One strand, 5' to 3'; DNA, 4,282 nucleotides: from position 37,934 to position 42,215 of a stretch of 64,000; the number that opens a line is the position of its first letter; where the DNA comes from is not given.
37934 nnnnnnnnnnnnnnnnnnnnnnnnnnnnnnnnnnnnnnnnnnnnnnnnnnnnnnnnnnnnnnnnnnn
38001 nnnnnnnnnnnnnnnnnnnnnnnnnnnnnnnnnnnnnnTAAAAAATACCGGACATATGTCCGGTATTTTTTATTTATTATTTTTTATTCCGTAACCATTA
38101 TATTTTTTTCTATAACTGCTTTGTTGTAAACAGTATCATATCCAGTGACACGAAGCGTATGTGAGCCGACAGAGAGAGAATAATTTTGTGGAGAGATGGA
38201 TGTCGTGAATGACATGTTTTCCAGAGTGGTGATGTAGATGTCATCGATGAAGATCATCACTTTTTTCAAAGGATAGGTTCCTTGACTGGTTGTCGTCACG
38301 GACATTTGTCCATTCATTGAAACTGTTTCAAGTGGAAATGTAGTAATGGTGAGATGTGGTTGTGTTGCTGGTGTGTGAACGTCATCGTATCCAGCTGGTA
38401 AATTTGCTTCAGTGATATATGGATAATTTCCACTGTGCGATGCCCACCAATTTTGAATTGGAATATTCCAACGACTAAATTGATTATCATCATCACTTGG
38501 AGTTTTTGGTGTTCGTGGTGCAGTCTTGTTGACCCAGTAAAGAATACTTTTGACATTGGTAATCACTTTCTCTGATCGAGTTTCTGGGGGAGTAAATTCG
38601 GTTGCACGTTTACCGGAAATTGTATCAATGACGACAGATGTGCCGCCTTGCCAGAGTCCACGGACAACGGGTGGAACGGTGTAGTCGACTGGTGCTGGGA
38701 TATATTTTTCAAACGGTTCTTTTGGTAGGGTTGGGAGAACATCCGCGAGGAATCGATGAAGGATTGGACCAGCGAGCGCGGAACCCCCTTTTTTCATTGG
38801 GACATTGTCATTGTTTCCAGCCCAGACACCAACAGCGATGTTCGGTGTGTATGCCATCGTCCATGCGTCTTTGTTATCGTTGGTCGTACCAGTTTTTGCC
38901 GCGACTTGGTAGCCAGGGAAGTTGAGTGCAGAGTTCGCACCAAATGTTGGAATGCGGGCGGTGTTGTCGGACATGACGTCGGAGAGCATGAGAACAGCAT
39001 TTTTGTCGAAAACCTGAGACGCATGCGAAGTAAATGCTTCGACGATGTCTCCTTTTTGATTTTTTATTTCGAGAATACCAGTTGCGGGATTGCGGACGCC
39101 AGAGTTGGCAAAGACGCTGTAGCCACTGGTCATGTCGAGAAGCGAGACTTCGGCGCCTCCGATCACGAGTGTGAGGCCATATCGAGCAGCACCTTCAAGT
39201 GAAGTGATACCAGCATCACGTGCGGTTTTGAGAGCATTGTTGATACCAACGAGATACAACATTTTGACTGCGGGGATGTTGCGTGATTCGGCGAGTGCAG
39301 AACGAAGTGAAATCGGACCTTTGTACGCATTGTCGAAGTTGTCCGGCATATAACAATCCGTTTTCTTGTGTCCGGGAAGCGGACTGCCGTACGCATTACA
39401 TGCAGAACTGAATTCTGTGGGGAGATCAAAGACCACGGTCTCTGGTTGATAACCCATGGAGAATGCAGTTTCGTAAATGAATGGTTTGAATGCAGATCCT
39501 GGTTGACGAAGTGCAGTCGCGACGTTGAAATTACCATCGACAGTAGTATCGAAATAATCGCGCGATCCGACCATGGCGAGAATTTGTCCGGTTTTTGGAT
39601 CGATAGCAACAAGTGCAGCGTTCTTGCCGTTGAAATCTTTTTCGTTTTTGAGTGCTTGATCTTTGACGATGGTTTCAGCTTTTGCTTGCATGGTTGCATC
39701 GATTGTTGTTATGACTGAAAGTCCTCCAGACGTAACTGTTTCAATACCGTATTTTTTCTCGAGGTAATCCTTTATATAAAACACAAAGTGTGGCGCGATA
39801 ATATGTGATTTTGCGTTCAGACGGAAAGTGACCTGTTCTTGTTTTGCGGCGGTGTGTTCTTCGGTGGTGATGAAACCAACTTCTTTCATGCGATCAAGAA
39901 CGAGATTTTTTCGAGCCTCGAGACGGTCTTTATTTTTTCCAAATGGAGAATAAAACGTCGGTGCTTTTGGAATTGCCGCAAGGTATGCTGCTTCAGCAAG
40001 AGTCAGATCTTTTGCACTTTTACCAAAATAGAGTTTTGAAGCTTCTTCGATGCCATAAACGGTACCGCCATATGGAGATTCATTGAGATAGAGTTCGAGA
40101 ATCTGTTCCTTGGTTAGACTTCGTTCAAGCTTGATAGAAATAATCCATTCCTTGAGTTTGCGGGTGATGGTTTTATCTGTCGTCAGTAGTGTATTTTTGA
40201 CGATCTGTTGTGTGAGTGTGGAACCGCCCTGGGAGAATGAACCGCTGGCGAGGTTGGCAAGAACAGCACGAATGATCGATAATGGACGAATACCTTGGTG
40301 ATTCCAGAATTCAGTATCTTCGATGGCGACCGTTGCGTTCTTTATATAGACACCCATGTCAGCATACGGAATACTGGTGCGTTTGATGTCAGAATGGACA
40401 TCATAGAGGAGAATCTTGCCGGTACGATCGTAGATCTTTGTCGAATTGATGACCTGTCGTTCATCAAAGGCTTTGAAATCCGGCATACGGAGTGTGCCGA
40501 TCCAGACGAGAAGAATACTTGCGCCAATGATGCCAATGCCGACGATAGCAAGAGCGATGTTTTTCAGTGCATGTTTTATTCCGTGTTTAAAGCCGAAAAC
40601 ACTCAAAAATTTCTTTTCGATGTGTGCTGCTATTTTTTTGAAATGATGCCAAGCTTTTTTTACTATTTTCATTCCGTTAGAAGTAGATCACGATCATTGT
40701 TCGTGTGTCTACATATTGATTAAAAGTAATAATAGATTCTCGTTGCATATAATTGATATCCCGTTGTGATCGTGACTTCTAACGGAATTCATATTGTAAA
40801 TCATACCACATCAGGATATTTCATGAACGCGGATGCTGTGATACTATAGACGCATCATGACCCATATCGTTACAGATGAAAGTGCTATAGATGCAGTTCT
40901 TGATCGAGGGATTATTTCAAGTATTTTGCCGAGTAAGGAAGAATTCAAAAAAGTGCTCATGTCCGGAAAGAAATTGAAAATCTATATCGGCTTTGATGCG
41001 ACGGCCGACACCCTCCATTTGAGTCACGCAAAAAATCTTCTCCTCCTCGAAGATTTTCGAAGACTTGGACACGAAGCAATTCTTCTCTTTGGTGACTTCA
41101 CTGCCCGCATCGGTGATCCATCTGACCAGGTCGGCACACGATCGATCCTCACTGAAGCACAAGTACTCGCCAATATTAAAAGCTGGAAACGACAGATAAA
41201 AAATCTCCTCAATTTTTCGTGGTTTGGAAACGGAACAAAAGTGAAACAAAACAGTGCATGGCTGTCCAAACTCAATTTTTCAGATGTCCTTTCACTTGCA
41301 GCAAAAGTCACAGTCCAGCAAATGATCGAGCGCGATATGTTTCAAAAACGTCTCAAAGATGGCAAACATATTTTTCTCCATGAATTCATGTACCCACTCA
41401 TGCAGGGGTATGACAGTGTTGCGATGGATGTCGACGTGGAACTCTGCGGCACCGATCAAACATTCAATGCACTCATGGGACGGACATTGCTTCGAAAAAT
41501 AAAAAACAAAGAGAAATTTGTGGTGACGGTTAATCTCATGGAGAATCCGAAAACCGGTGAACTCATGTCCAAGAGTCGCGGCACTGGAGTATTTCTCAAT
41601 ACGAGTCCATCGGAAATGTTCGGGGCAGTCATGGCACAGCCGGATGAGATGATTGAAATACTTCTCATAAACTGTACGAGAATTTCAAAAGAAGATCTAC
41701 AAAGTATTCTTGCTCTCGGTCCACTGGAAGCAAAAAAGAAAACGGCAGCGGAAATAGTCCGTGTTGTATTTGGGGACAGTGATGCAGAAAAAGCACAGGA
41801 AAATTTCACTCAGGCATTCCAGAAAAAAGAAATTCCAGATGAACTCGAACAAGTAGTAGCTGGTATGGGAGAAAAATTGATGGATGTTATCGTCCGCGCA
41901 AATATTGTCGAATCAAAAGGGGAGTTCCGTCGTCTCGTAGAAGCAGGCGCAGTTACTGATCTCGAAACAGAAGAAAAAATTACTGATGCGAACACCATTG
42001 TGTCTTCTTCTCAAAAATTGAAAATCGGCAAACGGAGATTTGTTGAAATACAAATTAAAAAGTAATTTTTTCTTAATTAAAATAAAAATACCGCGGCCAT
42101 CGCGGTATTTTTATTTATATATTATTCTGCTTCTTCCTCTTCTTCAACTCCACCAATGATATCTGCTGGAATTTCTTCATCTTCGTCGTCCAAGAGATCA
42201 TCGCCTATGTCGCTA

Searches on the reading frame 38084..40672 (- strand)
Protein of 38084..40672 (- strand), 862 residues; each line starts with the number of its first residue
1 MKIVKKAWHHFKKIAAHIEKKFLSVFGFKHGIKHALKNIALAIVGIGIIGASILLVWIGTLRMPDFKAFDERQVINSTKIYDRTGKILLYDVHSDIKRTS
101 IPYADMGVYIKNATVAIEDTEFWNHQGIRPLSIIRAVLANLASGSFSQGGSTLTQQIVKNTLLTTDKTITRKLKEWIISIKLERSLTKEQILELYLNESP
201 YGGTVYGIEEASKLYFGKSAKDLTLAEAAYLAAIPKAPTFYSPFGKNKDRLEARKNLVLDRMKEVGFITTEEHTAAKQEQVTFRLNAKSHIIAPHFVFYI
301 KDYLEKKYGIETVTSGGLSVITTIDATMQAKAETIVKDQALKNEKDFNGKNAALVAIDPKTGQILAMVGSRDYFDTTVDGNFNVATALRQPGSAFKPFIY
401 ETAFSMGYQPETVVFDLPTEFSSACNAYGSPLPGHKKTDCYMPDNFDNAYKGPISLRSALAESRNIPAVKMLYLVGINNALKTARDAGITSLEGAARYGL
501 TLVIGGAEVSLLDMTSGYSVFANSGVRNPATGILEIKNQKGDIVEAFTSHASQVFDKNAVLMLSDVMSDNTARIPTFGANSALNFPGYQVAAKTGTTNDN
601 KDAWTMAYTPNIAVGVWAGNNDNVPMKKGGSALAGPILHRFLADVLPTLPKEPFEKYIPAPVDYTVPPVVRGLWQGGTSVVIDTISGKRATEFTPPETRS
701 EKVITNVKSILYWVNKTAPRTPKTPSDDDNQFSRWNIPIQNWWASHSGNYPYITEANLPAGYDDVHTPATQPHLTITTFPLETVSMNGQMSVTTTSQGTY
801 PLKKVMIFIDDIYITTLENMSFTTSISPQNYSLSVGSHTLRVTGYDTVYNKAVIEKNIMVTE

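Call 88: search_protein_families(library=pfam, proteins=[window:38084-40672:-], max_evalue=0.001)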
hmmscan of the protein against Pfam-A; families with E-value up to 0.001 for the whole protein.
window:38084-40672:- (862 aa): 2 families
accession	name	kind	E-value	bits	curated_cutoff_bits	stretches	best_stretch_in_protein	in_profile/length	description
PF00912.28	Transgly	-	1.8e-60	203.8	27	1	92-263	8-178/178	Transglycosylase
PF00905.27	Transpeptidase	-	7.7e-24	84.8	22.1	1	353-642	2-298/299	Penicillin binding protein transpeptidase domain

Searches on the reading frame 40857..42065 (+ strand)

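Call 88: search_protein_families(library=pfam, proteins=[window:40857-42065:+], max_evalue=0.001)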
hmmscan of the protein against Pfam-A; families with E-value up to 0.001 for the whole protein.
window:40857-42065:+ (402 aa): 2 families
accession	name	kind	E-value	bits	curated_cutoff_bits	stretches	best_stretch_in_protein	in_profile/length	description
PF00579.31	tRNA-synt_1b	-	6.8e-54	183.6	21.1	1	37-322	3-292/292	tRNA synthetases class I (W and Y)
PF22421.1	SYY_C-terminal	-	5.6e-05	23.4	27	1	334-389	14-67/83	Tyrosine--tRNA ligase SYY-like C-terminal domain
